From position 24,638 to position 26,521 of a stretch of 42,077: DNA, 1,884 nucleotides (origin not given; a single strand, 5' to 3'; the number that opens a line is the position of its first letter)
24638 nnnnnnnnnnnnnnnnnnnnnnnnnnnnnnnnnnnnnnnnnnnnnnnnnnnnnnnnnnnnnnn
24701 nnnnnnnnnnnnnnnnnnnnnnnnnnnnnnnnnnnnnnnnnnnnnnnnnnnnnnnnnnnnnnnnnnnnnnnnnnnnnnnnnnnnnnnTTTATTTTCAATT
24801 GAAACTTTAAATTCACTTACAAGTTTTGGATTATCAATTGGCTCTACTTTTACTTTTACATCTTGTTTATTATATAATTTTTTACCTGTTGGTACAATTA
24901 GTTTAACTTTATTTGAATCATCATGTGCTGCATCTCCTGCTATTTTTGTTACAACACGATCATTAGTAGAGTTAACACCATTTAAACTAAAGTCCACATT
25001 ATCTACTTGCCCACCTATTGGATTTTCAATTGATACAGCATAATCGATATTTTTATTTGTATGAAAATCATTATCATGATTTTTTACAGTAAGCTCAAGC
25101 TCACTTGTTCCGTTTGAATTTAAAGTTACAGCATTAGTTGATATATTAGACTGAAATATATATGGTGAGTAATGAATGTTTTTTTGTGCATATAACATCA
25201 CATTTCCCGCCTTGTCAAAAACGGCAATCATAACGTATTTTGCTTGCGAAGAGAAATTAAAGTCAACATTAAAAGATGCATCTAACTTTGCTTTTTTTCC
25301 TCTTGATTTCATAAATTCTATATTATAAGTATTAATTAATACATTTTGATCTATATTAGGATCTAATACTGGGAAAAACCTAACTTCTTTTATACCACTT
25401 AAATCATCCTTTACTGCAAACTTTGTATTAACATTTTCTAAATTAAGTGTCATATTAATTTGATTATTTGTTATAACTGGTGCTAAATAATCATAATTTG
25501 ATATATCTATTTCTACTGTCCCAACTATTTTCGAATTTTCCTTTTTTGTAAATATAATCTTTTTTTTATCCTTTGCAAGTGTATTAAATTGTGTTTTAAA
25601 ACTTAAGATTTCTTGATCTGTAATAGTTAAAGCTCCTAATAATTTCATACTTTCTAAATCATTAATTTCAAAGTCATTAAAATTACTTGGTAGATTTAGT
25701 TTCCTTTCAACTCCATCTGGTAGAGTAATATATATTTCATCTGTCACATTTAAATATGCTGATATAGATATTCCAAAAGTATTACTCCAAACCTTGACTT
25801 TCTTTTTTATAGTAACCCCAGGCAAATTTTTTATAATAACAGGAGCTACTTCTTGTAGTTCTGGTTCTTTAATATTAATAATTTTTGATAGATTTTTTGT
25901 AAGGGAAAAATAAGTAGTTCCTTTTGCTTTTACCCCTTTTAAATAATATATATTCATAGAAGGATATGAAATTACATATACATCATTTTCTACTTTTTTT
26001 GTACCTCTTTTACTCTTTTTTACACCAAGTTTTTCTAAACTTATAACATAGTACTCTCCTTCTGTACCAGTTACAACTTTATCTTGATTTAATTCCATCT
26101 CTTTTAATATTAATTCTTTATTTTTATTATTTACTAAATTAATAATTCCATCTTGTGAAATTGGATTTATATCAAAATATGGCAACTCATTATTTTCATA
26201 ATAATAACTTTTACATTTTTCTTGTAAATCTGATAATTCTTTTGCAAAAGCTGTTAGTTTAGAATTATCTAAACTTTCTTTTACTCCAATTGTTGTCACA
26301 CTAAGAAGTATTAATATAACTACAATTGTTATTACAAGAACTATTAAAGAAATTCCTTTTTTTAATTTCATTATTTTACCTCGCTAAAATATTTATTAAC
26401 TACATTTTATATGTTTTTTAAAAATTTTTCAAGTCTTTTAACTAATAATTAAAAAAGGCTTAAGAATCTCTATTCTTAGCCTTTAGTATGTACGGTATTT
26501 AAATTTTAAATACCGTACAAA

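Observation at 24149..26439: Third, monocistronic paralog carrying a LamG/concanavalin-like lectin head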

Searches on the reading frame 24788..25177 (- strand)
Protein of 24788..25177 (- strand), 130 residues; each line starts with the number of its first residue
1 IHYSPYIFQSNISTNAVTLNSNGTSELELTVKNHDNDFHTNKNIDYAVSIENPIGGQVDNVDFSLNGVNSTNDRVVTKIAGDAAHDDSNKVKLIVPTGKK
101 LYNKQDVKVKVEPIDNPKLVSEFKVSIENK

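Call 7: search_protein_families(library=pfam, proteins=[window:24788-25177:-], max_evalue=10)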
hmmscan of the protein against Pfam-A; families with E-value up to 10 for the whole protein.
seq(130 aa): 3 families
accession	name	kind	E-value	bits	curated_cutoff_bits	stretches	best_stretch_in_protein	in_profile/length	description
PF03262.19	Corona_6B_7B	-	0.0037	17.4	27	1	40-112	75-154/208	Coronavirus 6B/7B protein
PF07434.16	CblD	-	0.05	13.2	25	1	23-76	193-251/296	CblD like pilus biogenesis initiator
PF21868.2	GbpA_D3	-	0.074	13.8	27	1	11-80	18-80/97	GlcNAc-binding protein A, third domain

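Call 103: search_solved_structures(query=A8, max_evalue=10)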
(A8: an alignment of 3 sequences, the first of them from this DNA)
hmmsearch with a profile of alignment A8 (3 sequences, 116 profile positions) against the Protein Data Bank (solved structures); distinct sequences matched with E-value up to 10: 3.
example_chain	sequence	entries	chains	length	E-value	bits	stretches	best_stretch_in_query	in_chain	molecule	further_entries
6v3p_C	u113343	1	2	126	0.18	14.9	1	9-115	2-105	IgA FC receptor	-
5x8p_w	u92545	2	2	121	0.97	12.5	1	90-112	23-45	protein cS23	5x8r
8zrl_A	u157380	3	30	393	1.2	12.2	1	52-103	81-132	NAD-dependent methanol dehydrogenase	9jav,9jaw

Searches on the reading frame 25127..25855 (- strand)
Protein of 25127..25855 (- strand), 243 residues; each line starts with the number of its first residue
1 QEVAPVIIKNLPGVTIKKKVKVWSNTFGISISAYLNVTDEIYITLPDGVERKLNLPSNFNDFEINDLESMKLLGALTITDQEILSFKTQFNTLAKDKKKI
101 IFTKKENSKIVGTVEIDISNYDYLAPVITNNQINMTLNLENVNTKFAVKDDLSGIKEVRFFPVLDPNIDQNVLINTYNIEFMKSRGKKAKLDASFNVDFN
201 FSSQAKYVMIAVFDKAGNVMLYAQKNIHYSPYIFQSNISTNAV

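Call 74: search_solved_structures(query=A6, max_evalue=5, show_alignments=2)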
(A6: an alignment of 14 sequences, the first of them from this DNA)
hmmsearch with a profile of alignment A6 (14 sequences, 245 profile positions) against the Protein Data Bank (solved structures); distinct sequences matched with E-value up to 5: 1.
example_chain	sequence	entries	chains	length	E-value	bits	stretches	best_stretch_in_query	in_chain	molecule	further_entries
7dm0_A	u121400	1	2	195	0.0096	18.5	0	190-226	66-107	Biofilm-associated surface protein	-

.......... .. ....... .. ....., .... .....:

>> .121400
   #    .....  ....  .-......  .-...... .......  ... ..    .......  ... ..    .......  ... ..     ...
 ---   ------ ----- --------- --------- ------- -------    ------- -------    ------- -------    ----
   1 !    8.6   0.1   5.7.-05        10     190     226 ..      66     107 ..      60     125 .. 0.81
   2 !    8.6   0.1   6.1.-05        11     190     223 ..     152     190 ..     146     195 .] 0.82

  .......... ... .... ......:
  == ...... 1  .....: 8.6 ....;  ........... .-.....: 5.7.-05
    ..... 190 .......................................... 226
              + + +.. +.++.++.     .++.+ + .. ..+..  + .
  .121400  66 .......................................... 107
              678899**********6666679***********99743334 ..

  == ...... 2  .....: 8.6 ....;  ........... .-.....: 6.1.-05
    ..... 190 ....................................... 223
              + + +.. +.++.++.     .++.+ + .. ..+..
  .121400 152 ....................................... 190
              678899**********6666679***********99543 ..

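Call 75: search_protein_families(library=pfam, alignment_id=A6, max_evalue=0.1)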
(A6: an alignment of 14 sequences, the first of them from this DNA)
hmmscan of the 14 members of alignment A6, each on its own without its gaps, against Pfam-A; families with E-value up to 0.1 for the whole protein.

A. member 1, seq(243 aa): 2 families
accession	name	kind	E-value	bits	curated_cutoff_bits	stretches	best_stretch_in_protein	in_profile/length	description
PF24893.1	DUF7743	-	2.7e-05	24.3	27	1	121-230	2-98/120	Domain of unknown function (DUF7743)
PF10358.15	NT-C2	-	0.02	14.9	25.2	1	100-141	81-123/143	N-terminal C2 in EEIG1 and EHBP1 proteins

B. families by the number of members that match (of 14 scanned): 8 families
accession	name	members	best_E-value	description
PF24893.1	DUF7743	3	2.7e-05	Domain of unknown function (DUF7743)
PF12245.14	Big_3_2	2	0.00012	Bacterial Ig-like domain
PF10358.15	NT-C2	2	0.0077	N-terminal C2 in EEIG1 and EHBP1 proteins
PF17936.7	Big_6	1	0.0021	Bacterial Ig domain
PF01273.31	LBP_BPI_CETP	1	0.0072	LBP / BPI / CETP family, N-terminal domain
PF09136.16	Glucodextran_B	1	0.049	Glucodextranase, domain B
PF13860.13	FlgD_ig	1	0.06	FlgD Ig-like domain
PF17315.7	FMP23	1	0.081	Found in mitochondrial proteome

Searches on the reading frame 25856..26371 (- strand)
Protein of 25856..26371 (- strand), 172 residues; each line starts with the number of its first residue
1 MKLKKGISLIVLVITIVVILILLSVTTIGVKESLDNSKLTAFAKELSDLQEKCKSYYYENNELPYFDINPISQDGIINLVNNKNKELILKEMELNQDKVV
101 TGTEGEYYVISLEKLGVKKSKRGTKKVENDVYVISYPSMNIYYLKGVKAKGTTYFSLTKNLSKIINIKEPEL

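Call 35: search_solved_structures(query=A5, max_evalue=10, show_alignments=4)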
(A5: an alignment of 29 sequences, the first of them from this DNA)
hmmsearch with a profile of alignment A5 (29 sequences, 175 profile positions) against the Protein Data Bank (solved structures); distinct sequences matched with E-value up to 10: 29.
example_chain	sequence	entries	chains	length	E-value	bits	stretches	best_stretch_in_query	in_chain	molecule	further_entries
8pfb_G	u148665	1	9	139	2e-05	27.7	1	8-112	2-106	Type IV pilin PilE1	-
9egp_A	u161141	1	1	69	2.4e-05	27.5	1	2-64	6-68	Geopilin domain 1 protein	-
7tgg_A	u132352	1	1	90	0.0012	21.9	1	3-64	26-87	Geopilin domain 1 protein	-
5wda_A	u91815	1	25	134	0.012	18.6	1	8-68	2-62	General secretion pathway protein G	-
2m7g_A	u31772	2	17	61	0.093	15.8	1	8-64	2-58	Geopilin domain 1 protein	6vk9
2n28_A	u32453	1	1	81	0.13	15.3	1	7-40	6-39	Protein Vpu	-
8uhf_A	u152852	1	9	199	0.15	15.1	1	8-74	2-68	Toxin co-regulated pilin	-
9spj_Z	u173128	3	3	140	0.27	14.3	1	70-127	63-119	Large ribosomal subunit protein uL23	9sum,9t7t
2m9g_A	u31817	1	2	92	0.28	14.2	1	43-125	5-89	Protein S100-A12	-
1odb_A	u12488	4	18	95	0.33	14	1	44-125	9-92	CALGRANULIN C | PROTEIN S100-A12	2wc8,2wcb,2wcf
1pi7_A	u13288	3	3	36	0.33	14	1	7-30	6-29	VPU protein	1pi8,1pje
1e8a_A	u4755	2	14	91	0.34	13.9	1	44-125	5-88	S100A12 | CALGRANULIN C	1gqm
8p3b_A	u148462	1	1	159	0.44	13.6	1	8-77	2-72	Fimbrial protein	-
5kua_A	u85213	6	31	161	0.48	13.4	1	8-72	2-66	pilin | Neisseria meningitidis PilE variant SB-GATDH | Neisseria meningitidis PilE, SB-DATDH variant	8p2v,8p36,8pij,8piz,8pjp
2hi2_A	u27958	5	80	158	0.71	12.9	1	8-72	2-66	Fimbrial protein | PilA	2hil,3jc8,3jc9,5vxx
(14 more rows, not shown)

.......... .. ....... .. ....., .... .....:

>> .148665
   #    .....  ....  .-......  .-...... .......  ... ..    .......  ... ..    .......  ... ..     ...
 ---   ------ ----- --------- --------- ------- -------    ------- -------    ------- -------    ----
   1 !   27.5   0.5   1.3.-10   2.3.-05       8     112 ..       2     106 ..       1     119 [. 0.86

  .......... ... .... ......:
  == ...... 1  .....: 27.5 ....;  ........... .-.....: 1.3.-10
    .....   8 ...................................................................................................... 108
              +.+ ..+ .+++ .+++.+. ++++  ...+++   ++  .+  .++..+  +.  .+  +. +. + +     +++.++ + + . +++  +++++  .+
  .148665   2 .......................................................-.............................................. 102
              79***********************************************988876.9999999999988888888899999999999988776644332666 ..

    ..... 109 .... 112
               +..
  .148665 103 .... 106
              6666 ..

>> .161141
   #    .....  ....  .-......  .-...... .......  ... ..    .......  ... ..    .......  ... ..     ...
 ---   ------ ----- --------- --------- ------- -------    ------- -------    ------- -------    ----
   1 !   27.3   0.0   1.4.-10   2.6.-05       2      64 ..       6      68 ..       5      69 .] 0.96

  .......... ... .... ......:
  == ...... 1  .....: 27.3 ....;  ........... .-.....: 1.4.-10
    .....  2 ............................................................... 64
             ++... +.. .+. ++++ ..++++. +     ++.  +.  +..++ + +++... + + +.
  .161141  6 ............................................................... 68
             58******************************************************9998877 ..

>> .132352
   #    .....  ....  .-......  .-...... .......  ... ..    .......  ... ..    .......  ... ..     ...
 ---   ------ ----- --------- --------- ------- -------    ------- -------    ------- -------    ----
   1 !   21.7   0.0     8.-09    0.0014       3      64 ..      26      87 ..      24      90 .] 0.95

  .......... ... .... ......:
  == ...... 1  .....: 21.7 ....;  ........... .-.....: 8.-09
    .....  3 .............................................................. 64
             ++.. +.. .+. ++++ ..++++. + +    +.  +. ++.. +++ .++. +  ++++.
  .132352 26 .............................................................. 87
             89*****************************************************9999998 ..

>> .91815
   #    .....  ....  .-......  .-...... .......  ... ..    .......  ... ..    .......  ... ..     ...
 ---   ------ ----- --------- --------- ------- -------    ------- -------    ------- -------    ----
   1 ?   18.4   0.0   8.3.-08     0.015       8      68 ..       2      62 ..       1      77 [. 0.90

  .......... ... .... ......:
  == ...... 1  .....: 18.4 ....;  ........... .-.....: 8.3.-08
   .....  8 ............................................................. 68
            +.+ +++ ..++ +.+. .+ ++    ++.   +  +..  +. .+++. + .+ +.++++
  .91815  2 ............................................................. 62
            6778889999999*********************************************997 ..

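Call 36: search_protein_families(library=pfam, alignment_id=A5, max_evalue=1)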
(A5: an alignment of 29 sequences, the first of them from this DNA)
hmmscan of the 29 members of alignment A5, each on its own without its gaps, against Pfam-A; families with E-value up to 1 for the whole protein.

A. member 1, seq(172 aa): 4 families
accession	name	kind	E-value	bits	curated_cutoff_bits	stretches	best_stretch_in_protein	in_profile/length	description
PF04056.20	Ssl1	-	0.056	13.7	27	1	48-87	15-54/193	Ssl1-like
PF13323.11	HPIH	-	0.067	13.5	24.2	1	15-61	20-71/155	N-terminal domain with HPIH motif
PF19630.5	DUF6134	-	0.079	13.5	27.9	1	94-145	109-163/184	Domain of unknown function (DUF6134)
PF10104.14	Brr6_like_C_C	-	0.1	12.8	25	1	8-61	5-57/133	Di-sulfide bridge nucleocytoplasmic transport domain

B. families by the number of members that match (of 29 scanned): 35 families (the first 25 are shown)
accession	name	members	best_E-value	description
PF07963.17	N_methyl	4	0.017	Prokaryotic N-terminal methylation motif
PF16255.11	Lipase_GDSL_lke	2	0.035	GDSL-like Lipase/Acylhydrolase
PF25667.1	ASFV_P17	2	0.043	African swine fever virus minor capsid protein p17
PF15145.11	DUF4577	2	0.046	Domain of unknown function (DUF4577)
PF00802.24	Glycoprotein_G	2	0.062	Pneumovirus attachment glycoprotein G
PF13800.11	Sigma_reg_N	2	0.066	Sigma factor regulator N-terminal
PF08334.16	T2SSG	2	0.085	Type II secretion system (T2SS), protein G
PF23993.1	DUF7311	1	0.026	Domain of unknown function (DUF7311)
PF10947.13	DUF2628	1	0.035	Protein of unknown function (DUF2628)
PF24226.1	DUF7442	1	0.047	Phage membrane protein Family of unknown function (DUF7442)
PF25147.1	Ribophorin_II_C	1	0.052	Ribophorin_II, C-terminal domain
PF04056.20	Ssl1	1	0.056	Ssl1-like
PF08496.15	Peptidase_S49_N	1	0.059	Peptidase family S49 N-terminal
PF17148.9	DUF5117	1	0.059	Domain of unknown function (DUF5117)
PF18497.6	RNase_3_N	1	0.062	Ribonuclease III N-terminal domain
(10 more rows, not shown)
